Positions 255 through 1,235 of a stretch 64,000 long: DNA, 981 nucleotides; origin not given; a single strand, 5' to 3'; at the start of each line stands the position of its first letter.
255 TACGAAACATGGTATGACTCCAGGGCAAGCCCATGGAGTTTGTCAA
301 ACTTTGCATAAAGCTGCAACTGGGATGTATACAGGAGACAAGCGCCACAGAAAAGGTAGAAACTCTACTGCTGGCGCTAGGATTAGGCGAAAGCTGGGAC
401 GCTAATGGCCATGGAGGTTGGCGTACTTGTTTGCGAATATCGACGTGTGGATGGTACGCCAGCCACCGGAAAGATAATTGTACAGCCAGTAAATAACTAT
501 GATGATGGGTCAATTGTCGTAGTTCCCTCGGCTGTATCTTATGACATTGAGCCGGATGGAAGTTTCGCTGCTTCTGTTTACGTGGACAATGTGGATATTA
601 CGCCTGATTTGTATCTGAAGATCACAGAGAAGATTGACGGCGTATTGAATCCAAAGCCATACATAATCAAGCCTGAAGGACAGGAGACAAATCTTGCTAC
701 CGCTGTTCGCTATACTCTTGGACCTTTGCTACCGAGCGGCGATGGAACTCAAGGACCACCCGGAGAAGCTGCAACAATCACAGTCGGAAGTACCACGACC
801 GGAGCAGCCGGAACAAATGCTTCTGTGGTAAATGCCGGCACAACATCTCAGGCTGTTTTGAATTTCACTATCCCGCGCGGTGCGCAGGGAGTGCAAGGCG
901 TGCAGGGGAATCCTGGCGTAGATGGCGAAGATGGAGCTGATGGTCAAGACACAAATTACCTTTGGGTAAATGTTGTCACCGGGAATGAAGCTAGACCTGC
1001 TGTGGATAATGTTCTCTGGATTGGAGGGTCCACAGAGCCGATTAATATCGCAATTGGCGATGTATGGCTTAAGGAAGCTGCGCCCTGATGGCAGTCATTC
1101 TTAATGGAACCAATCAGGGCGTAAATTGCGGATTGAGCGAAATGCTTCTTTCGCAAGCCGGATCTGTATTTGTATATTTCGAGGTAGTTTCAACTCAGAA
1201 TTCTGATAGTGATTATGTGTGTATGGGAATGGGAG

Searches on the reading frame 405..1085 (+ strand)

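Call 51: search_protein_families(library=phrogs, proteins=[window:405-1085:+], max_evalue=0.001)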
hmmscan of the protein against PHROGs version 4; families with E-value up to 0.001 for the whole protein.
window:405-1085:+ (227 aa): 8 families
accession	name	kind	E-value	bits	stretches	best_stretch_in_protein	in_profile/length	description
phrog_21765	-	unknown function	3.8e-13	50.3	1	116-177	179-237/422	-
phrog_32311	-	unknown function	8.8e-12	45.6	1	113-200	77-162/577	-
phrog_4120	-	tail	1.3e-07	32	1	114-168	115-170/360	minor tail protein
phrog_6614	-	tail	4.8e-07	29.7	0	18-94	17-81/548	minor tail protein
phrog_28074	-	unknown function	6.6e-06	26.2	1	112-193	386-459/553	-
phrog_37283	-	unknown function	7.6e-06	26.3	1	113-182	171-242/386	-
phrog_1806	-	tail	4.6e-05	23.9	1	112-182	164-232/276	collagen like minor tail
phrog_25979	-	unknown function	0.00042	20.1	1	44-183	97-229/521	-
